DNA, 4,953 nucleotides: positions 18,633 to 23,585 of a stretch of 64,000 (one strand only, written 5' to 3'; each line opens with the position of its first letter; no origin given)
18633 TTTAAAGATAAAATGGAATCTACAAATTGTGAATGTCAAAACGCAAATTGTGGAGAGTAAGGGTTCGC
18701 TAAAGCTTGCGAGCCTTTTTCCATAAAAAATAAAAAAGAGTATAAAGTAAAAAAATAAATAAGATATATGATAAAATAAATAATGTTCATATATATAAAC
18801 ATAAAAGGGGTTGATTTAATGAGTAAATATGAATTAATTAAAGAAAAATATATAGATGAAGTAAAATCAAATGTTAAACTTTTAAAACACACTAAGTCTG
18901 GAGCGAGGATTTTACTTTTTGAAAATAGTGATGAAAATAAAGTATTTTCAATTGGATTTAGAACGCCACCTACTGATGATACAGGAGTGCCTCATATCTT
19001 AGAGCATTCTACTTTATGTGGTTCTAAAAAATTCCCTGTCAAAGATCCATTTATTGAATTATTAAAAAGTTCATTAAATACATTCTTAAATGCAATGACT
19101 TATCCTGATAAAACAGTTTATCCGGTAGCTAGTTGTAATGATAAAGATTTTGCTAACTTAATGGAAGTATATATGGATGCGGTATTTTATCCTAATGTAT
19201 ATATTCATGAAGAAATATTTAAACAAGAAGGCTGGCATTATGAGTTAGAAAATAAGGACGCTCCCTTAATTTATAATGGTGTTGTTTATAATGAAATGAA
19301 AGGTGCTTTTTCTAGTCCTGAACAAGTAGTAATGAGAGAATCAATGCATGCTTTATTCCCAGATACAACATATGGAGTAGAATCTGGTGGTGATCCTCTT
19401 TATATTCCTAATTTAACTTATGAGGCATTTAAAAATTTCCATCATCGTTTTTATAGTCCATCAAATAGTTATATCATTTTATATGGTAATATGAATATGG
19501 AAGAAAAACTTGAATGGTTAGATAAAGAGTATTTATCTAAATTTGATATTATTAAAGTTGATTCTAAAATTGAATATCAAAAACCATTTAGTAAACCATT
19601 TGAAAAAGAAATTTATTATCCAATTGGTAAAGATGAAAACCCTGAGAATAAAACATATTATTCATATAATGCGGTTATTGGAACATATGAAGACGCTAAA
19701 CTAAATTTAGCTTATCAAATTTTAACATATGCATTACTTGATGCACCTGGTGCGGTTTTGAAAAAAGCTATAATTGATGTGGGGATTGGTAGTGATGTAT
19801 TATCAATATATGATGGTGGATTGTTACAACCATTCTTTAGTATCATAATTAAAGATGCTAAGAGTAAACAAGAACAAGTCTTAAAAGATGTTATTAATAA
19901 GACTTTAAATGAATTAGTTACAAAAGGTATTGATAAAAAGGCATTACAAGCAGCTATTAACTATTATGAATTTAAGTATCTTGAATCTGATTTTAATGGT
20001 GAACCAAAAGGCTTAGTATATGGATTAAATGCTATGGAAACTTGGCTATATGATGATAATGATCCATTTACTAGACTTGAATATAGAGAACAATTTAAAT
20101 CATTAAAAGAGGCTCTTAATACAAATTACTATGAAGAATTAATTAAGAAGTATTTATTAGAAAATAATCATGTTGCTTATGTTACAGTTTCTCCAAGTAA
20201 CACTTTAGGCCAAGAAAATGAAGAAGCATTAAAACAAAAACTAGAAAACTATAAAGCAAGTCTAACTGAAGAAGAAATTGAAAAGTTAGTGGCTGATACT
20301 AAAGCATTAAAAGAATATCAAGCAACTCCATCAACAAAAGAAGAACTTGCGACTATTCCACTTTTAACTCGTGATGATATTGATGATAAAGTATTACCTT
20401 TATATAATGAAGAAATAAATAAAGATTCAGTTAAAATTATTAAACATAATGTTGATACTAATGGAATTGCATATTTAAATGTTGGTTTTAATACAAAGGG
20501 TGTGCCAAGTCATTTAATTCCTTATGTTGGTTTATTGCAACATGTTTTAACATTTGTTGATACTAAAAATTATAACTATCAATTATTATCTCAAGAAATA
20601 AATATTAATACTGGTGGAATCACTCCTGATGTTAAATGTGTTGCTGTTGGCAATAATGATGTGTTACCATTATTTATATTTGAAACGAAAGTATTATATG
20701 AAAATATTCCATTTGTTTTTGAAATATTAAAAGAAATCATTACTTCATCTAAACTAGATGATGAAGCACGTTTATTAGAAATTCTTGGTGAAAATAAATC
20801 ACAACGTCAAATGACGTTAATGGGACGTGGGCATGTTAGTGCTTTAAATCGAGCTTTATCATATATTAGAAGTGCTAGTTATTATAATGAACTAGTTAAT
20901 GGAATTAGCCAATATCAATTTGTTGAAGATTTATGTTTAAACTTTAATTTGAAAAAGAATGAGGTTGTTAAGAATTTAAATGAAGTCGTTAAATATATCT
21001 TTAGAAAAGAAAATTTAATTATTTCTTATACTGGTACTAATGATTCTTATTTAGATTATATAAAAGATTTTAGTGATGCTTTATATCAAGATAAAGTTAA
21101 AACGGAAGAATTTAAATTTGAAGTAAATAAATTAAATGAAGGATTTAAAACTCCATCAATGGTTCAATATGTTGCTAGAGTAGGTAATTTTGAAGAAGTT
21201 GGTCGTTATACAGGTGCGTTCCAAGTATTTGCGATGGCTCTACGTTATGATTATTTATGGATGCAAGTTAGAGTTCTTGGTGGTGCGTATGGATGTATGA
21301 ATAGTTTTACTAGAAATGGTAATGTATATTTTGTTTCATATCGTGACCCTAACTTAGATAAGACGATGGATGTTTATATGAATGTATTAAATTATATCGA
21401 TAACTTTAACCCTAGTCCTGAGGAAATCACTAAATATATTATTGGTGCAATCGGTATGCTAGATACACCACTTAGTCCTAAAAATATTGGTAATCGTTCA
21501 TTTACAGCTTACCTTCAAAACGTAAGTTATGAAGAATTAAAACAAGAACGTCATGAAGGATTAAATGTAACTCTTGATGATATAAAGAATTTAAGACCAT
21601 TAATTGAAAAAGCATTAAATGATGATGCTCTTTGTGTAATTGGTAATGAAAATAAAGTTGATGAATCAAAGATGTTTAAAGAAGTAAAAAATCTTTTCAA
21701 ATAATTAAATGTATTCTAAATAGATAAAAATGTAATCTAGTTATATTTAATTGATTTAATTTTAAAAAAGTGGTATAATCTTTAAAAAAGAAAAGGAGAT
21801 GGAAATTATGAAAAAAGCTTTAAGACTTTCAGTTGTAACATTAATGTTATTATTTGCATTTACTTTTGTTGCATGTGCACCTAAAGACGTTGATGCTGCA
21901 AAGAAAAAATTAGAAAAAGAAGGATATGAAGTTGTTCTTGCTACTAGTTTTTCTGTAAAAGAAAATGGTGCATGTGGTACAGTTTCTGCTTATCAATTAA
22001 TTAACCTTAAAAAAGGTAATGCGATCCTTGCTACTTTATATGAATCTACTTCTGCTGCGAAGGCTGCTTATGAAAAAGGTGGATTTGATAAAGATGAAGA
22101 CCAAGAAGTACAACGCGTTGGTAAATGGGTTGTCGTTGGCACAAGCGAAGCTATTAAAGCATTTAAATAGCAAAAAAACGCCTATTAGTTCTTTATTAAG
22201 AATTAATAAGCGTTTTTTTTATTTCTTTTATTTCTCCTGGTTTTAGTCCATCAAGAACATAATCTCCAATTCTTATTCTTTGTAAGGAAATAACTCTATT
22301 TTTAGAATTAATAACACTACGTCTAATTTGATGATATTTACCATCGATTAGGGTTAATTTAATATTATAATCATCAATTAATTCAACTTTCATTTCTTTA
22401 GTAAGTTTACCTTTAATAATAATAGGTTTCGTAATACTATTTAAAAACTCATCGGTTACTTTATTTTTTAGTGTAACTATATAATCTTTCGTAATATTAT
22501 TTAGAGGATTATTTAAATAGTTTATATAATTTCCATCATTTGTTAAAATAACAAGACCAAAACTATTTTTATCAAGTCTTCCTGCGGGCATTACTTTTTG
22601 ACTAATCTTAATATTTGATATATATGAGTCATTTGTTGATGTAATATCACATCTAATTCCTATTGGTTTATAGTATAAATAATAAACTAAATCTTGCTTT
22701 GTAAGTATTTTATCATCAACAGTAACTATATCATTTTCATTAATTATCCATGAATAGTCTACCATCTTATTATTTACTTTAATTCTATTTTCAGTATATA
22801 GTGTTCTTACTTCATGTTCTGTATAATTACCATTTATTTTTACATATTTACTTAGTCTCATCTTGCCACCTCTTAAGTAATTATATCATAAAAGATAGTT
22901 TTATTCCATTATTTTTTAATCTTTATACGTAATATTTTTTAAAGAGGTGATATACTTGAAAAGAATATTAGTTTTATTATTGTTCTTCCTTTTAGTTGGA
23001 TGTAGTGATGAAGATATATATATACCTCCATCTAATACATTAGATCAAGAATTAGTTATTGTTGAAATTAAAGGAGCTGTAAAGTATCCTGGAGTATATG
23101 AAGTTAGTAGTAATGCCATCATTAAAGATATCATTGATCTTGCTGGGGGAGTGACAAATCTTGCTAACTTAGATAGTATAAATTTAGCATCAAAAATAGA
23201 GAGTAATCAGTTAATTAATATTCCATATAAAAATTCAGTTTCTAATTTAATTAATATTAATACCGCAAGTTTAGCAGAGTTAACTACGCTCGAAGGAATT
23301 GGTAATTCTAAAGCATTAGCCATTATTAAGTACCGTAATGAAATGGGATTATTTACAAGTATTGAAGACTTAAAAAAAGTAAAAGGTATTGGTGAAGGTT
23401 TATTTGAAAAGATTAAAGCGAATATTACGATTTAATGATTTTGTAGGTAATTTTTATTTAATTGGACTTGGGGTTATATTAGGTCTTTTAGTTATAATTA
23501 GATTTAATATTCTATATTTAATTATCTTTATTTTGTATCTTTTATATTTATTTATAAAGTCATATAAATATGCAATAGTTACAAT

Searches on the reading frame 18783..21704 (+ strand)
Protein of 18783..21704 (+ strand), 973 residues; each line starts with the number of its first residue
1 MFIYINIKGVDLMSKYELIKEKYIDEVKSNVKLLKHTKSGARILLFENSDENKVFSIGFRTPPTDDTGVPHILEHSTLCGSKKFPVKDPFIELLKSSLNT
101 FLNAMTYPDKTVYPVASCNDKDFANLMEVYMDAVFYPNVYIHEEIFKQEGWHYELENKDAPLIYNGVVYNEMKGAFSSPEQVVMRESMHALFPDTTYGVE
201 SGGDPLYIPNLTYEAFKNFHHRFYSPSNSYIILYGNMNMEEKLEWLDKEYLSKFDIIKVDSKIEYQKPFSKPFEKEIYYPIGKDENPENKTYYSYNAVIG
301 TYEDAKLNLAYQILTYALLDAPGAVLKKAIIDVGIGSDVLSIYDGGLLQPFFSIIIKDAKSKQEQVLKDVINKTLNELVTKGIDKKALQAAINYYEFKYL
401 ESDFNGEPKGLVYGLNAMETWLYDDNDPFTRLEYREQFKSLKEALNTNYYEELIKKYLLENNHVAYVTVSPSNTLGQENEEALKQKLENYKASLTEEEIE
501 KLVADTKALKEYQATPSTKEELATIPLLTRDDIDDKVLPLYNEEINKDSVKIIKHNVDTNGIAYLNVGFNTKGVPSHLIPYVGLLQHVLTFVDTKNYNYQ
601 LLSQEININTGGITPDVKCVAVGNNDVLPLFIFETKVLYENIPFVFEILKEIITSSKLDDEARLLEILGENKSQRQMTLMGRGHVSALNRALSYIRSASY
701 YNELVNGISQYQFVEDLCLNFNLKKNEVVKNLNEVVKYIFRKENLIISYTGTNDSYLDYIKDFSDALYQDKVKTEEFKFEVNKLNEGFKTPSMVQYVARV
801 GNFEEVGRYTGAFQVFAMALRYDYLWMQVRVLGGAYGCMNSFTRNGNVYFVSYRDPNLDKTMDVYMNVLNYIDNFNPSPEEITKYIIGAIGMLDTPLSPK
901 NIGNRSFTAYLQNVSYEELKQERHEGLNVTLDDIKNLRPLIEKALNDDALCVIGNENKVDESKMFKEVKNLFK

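Call 5: search_protein_families(library=pfam, proteins=[window:18783-21704:+], max_evalue=0.001)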
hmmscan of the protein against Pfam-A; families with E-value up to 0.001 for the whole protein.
window:18783-21704:+ (973 aa): 4 families
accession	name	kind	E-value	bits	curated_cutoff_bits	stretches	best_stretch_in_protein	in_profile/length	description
PF08367.16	M16C_assoc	-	2.1e-75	253.6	25.3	1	470-717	2-252/252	Peptidase M16C associated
PF22516.1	PreP_C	-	3.4e-48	164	27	1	785-955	1-172/173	PreP C-terminal domain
PF05193.26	Peptidase_M16_C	-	3.4e-22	79.6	23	1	210-393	1-179/181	Peptidase M16 inactive domain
PF00675.25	Peptidase_M16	-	5.5e-09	36.5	22.3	1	57-137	21-98/149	Insulinase (Peptidase family M16)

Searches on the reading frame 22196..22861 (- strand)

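Call 5: search_protein_families(library=pfam, proteins=[window:22196-22861:-], max_evalue=0.001)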
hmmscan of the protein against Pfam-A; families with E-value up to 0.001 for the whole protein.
window:22196-22861:- (221 aa): 2 families
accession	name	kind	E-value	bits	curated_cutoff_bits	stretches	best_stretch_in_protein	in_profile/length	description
PF00849.27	PseudoU_synth_2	-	5e-15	56.5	26.8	1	60-181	2-148/152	RNA pseudouridylate synthase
PF01479.30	S4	-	0.00058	20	22.8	0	1-46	1-48/48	S4 domain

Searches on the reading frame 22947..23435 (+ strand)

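Call 5: search_protein_families(library=pfam, proteins=[window:22947-23435:+], max_evalue=0.001)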
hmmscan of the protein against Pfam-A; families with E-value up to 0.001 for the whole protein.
window:22947-23435:+ (162 aa): 7 families
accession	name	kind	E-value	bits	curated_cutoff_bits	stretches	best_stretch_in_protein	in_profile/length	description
PF12836.13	HHH_3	-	2e-21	76.3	27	1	100-161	4-65/65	Helix-hairpin-helix motif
PF10531.15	SLBB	-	4.9e-12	45.9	27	1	38-85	1-47/55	SLBB domain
PF00633.29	HHH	-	9.6e-12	44.6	24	1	101-129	2-30/30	Helix-hairpin-helix motif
PF22461.2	SLBB_2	-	8.1e-05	23.1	27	1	39-89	3-52/79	SLBB domain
PF14520.12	HHH_5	-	0.00014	22.7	27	0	111-157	3-52/57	Helix-hairpin-helix domain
PF03934.19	T2SSK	-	0.00033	21.4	24.2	1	102-149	1-48/63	Type II secretion system (T2SS), protein K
PF12826.13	HHH_2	-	0.00069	20.2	27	0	99-129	24-54/64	Helix-hairpin-helix motif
